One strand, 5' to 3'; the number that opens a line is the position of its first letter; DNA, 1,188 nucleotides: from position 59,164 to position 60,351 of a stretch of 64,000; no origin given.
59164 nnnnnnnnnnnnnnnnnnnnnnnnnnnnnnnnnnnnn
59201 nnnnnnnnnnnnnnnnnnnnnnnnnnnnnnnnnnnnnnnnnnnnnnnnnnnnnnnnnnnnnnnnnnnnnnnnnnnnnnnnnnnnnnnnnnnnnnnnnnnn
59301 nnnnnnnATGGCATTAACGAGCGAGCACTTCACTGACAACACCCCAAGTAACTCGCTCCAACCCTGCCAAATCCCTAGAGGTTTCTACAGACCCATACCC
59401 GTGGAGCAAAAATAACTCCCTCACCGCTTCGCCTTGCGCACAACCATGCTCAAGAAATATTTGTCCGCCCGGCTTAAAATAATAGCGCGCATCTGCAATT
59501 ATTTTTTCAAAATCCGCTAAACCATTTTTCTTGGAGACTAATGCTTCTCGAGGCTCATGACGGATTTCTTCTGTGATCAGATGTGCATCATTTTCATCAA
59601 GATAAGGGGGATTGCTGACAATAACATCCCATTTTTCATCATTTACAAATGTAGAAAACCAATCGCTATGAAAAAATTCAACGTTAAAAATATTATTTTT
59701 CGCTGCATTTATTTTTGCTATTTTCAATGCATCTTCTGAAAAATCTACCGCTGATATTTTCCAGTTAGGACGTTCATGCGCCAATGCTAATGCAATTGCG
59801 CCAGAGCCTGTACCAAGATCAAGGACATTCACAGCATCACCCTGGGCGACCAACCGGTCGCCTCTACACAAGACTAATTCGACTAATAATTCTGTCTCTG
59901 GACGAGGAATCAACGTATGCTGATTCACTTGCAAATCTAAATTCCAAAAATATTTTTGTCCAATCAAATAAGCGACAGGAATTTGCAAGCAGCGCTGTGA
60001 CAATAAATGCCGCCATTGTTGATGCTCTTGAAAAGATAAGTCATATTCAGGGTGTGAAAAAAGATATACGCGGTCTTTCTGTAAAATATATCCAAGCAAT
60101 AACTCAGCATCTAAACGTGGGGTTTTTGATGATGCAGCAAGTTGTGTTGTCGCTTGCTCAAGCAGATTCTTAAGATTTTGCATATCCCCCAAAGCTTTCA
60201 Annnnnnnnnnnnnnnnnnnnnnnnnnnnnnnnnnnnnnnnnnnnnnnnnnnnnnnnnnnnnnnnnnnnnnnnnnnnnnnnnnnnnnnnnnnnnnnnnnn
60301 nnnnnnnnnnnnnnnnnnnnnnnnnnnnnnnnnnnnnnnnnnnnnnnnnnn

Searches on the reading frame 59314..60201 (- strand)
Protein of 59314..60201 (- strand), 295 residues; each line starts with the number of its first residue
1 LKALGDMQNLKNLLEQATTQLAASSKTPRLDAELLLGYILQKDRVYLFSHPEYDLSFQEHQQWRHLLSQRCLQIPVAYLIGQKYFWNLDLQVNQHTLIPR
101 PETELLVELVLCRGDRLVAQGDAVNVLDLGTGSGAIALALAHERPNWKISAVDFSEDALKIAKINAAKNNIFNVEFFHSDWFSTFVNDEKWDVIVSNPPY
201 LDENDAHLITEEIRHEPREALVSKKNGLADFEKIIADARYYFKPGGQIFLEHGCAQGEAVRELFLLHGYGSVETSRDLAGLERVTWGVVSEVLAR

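Call 25: search_protein_families(library=ncbifam, proteins=[window:59314-60201:-], max_evalue=0.00001)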
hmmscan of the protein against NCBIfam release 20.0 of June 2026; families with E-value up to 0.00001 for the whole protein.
window:59314-60201:- (295 aa): 29 families (the best 25 are shown)
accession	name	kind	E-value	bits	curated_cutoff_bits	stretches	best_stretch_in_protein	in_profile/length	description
TIGR03534.1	RF_mod_PrmC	equivalog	2.6e-86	289.2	199.1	1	31-285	1-252/253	peptide chain release factor N(5)-glutamine methyltransferase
TIGR00536.1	hemK_fam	subfamily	1.1e-80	270.8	115.5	1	8-290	4-283/286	HemK family protein methyltransferase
NF002421.0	PRK01544.1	equivalog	8.1e-54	183.2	567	1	9-284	4-301/524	bifunctional peptide chain release factor N(5)-glutamine methyltransferase PrmC/tRNA (guanosine(46)-N7)-methyltransferase TrmB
TIGR03533.1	L3_gln_methyl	equivalog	5.7e-47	160.4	229.7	1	16-256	17-255/284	50S ribosomal protein L3 N(5)-glutamine methyltransferase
TIGR03704.1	PrmC_rel_meth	equivalog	5.5e-25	88.2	248.8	1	61-270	28-234/251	putative protein N(5)-glutamine methyltransferase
NF011529.0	PRK14968.1-3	equivalog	3.9e-24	85.2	162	1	86-265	6-170/198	putative methyltransferase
NF011530.0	PRK14968.1-4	equivalog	3.4e-13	49.4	243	1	122-271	39-177/202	putative methyltransferase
TIGR00537.1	hemK_rel_arch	hypoth_equivalog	7.1e-13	48.6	87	1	124-251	21-139/179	HemK2/MTQ2 family protein methyltransferase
NF007023.0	PRK09489.1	equivalog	2.7e-11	43.3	295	1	125-208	199-279/342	16S rRNA (guanine(1207)-N(2))-methyltransferase RsmC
NF047853.1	tRm6a37MtseTrmN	equivalog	8.9e-11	42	350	1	123-205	44-129/244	tRNA(1)(Val) (adenine(37)-N(6))-methyltransferase TrmN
NF008823.0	PRK11873.1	subfamily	1.6e-10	41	263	1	125-197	80-153/272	arsenite methyltransferase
TIGR01983.1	UbiG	equivalog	9.5e-09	34.9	102.95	1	122-195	49-121/228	bifunctional 2-polyprenyl-6-hydroxyphenol methylase/3-demethylubiquinol 3-O-methyltransferase UbiG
NF011527.0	PRK14968.1-1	equivalog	1.2e-08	34.9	242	1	121-251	33-150/192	putative methyltransferase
NF004851.0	PRK06202.1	equivalog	1.4e-08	34.5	243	1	116-198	53-137/237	hypothetical protein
NF001785.0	PRK00517.2-2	equivalog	3.9e-08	32.8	188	1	124-197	147-218/282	50S ribosomal protein L11 methyltransferase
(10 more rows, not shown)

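Call 48: search_solved_structures(query=window:59314-60201:-, show_alignments=2, max_evalue=1e-10)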
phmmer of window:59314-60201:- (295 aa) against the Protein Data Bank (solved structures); distinct sequences matched with E-value up to 1e-10: 6.
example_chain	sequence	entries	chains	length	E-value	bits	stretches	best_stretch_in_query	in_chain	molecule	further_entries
1t43_A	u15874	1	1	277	9.4e-65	222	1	12-287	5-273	Protein methyltransferase hemK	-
2b3t_A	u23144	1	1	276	1e-64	221.9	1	12-287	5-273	Protein methyltransferase hemK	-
1vq1_A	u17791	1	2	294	3.1e-22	82.4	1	9-261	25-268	N5-glutamine methyltransferase, HemK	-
1nv8_A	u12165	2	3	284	3.1e-22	82.4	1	9-261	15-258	hemK protein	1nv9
1sg9_A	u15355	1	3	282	3.6e-22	82.2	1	9-261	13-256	hemK protein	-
4dzr_A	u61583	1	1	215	5.5e-22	81.6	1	92-285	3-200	Protein-(Glutamine-N5) methyltransferase, release factor-specific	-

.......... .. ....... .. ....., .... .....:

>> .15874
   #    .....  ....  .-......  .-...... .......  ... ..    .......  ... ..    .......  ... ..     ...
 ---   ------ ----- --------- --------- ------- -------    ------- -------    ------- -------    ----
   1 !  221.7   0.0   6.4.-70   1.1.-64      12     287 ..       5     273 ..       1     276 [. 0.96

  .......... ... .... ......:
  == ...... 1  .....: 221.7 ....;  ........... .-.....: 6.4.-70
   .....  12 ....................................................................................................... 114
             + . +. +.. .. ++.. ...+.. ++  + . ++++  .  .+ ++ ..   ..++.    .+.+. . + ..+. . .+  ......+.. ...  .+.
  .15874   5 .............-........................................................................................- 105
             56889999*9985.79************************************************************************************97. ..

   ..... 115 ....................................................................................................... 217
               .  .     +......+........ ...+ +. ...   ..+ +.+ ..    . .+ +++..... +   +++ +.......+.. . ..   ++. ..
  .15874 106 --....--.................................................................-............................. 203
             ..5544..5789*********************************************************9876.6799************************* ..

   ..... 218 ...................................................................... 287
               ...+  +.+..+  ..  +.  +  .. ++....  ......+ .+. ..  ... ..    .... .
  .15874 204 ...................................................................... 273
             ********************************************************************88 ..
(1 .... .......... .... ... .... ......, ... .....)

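Call 68: find_homologous_proteins(query=window:59314-60201:-, max_evalue=1e-40)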
Query window:59314-60201:- (295 aa): 7207 proteins with E <= 1e-40 among 8000 candidates; the best 120 are listed.
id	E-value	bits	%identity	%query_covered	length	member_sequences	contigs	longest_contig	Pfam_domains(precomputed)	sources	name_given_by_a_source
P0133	2.6e-192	655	100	98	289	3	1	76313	PF13847.13,PF13489.13,PF06325.20,PF05175.21,PF13649.13,PF01170.25,PF17827.7,PF01209.25,PF08241.19,PF08242.19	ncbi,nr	ncbi:MAG: peptide chain release factor N(5)-glutamine methyltransferase [Gammaproteobacteria bacteri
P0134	7.3e-159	546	84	96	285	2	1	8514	PF13489.13,PF02384.23,PF08241.19,PF13847.13,PF06325.20,PF05175.21,PF03602.22,PF13649.13,PF02390.24,PF01170.25,PF17827.7,PF01209.25,PF08242.19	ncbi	-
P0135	5.8e-152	523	81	97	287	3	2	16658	PF13489.13,PF02384.23,PF08241.19,PF13847.13,PF06325.20,PF05175.21,PF13649.13,PF02390.24,PF01170.25,PF17827.7,PF01209.25,PF08242.19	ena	-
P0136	3.2e-128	445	71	95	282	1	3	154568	PF13847.13,PF13489.13,PF06325.20,PF05175.21,PF13649.13,PF07669.18,PF02390.24,PF01170.25,PF17827.7,PF08241.19,PF08242.19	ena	-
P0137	1.6e-125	436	72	95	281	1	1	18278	PF13489.13,PF02384.23,PF07669.18,PF08241.19,PF13847.13,PF06325.20,PF05175.21,PF13649.13,PF02390.24,PF01170.25,PF17827.7,PF08242.19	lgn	-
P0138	5.1e-124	431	71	96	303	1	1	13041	PF13489.13,PF07669.18,PF08241.19,PF13847.13,PF06325.20,PF05175.21,PF13649.13,PF02390.24,PF01170.25,PF17827.7,PF01209.25,PF08242.19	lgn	-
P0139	7.8e-120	418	68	94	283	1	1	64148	PF13847.13,PF13489.13,PF06325.20,PF05175.21,PF13649.13,PF07669.18,PF01170.25,PF17827.7,PF01209.25,PF08241.19,PF08242.19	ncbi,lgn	ncbi:MAG: peptide chain release factor N(5)-glutamine methyltransferase [Pseudomonadota bacterium]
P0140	8.1e-117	408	66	96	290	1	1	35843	PF13847.13,PF13489.13,PF06325.20,PF05175.21,PF13649.13,PF02390.24,PF01170.25,PF17827.7,PF01209.25,PF08241.19,PF08242.19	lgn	-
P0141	1.1e-115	404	66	95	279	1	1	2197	PF13489.13,PF02384.23,PF07669.18,PF08241.19,PF13847.13,PF06325.20,PF05175.21,PF13649.13,PF02390.24,PF01170.25,PF00891.25,PF17827.7,PF01209.25,PF08242.19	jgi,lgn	-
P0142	2.3e-115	403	62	95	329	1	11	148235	PF13847.13,PF06325.20,PF05175.21,PF13649.13,PF02390.24,PF17827.7,PF01209.25,PF08241.19,PF08242.19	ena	-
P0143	2.7e-114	399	67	95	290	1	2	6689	PF13847.13,PF13489.13,PF06325.20,PF05175.21,PF13649.13,PF01170.25,PF17827.7,PF08241.19,PF08242.19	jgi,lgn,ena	-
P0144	2.5e-113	396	67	96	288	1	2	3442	PF13847.13,PF13489.13,PF06325.20,PF05175.21,PF13649.13,PF02390.24,PF01170.25,PF17827.7,PF08241.19,PF08242.19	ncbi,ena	-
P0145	2.5e-113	396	64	96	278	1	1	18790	PF13489.13,PF08241.19,PF13847.13,PF06325.20,PF05175.21,PF13649.13,PF02390.24,PF01170.25,PF00891.25,PF17827.7,PF01209.25,PF08242.19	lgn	-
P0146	2.1e-112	393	65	95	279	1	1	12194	PF13847.13,PF13489.13,PF06325.20,PF05175.21,PF13649.13,PF07669.18,PF17827.7,PF08241.19,PF08242.19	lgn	-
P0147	1.9e-110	387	64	95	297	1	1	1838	PF13489.13,PF08241.19,PF13847.13,PF06325.20,PF05175.21,PF13649.13,PF02390.24,PF01170.25,PF17827.7,PF01209.25,PF08242.19,PF10294.16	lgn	-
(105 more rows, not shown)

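Call 70: find_encoding_contigs(protein=P0134, flank=10000, max_places=2)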
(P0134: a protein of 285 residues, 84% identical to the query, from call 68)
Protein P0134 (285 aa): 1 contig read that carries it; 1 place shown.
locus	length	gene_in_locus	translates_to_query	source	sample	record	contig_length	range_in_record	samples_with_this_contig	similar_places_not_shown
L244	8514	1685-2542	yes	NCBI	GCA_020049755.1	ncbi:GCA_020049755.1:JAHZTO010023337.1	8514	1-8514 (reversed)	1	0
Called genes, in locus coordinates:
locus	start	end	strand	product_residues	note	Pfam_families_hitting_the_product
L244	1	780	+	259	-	?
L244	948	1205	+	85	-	PF04014:MazE_antitoxin (weak)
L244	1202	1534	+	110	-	PF02452:PemK_toxin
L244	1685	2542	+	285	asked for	PF17827:PrmC_N, PF02384:N6_Mtase (weak), PF03602:Cons_hypoth95 (weak), PF05175:MTS, PF06325:PrmA, PF13489:Methyltransf_23 (weak), PF13847:Methyltransf_31, PF13649:Methyltransf_25, +5 more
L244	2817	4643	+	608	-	-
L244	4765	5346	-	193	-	PF13505:OMP_b-brl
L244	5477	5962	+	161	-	PF21157:DksA_N, PF01258:zf-dskA_traR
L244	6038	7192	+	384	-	PF23127:DotM_C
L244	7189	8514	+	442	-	?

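Call 71: find_encoding_contigs(protein=P0136, flank=10000, max_places=2)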
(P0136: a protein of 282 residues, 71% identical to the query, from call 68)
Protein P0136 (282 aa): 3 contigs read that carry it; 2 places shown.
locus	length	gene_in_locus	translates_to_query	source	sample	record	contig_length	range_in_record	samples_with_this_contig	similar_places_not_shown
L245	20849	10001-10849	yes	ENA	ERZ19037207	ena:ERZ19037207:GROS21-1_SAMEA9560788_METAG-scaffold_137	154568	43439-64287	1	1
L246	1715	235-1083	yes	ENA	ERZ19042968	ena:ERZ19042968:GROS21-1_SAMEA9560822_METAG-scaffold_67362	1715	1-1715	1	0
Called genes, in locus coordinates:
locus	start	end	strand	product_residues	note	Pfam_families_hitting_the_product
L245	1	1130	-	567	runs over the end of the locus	-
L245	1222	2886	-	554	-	-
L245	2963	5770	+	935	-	-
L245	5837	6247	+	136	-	-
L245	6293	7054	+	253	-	PF00459:Inositol_P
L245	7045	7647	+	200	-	PF03550:LolB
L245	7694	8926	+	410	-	PF05201:GlutR_N, PF01488:Shikimate_DH, PF00745:GlutR_dimer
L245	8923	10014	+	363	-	PF03462:PCRF, PF00472:RF-1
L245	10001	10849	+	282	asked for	PF17827:PrmC_N, PF07669:Eco57I (weak), PF13489:Methyltransf_23 (weak), PF06325:PrmA, PF05175:MTS, PF13847:Methyltransf_31, PF08242:Methyltransf_12, PF13649:Methyltransf_25, +3 more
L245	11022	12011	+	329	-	PF00487:FA_desaturase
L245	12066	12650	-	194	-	PF13505:OMP_b-brl, PF01389:OmpA_membrane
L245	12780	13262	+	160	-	PF21157:DksA_N, PF01258:zf-dskA_traR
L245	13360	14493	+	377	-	PF23127:DotM_C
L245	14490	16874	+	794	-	PF12696:TraG-D_C (weak)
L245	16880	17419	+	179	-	PF00691:OmpA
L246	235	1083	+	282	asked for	PF17827:PrmC_N, PF07669:Eco57I (weak), PF13489:Methyltransf_23 (weak), PF06325:PrmA, PF05175:MTS, PF13847:Methyltransf_31, PF08242:Methyltransf_12, PF13649:Methyltransf_25, +3 more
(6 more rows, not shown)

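Call 72: find_encoding_contigs(protein=P0135, flank=10000, max_places=2)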
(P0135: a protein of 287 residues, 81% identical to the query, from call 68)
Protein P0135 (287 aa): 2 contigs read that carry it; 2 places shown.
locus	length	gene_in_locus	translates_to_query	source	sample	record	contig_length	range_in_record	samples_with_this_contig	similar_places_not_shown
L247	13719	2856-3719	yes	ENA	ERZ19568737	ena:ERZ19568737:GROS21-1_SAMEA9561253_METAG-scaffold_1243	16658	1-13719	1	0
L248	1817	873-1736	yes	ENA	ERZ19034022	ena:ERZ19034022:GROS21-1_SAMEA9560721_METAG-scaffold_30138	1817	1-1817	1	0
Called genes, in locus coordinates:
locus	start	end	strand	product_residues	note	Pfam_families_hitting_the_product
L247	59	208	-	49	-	-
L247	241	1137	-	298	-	-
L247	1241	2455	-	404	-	PF00144:Beta-lactamase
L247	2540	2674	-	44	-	-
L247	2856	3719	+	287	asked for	PF17827:PrmC_N, PF02384:N6_Mtase (weak), PF05175:MTS, PF06325:PrmA, PF13847:Methyltransf_31, PF08241:Methyltransf_11, PF08242:Methyltransf_12, PF13649:Methyltransf_25, +4 more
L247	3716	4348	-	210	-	PF13505:OMP_b-brl, PF01389:OmpA_membrane (weak)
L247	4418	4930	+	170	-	PF21157:DksA_N, PF01258:zf-dskA_traR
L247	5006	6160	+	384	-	PF23127:DotM_C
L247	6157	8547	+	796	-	PF12696:TraG-D_C (weak)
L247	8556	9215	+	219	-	PF13441:Gly-zipper_YMGG, PF00691:OmpA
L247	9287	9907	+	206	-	PF11393:T4BSS_DotI_IcmL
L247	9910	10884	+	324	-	PF12293:T4BSS_DotH_IcmK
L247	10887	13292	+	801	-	PF22746:SHOCT-like_DUF2089-C (weak), PF03743:TrbI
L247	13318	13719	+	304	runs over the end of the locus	-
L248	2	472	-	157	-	?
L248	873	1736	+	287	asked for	PF17827:PrmC_N, PF02384:N6_Mtase (weak), PF05175:MTS, PF06325:PrmA, PF13847:Methyltransf_31, PF08241:Methyltransf_11, PF08242:Methyltransf_12, PF13649:Methyltransf_25, +4 more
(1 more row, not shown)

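Call 97: find_encoding_contigs(protein=P0133, flank=10000, max_places=3)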
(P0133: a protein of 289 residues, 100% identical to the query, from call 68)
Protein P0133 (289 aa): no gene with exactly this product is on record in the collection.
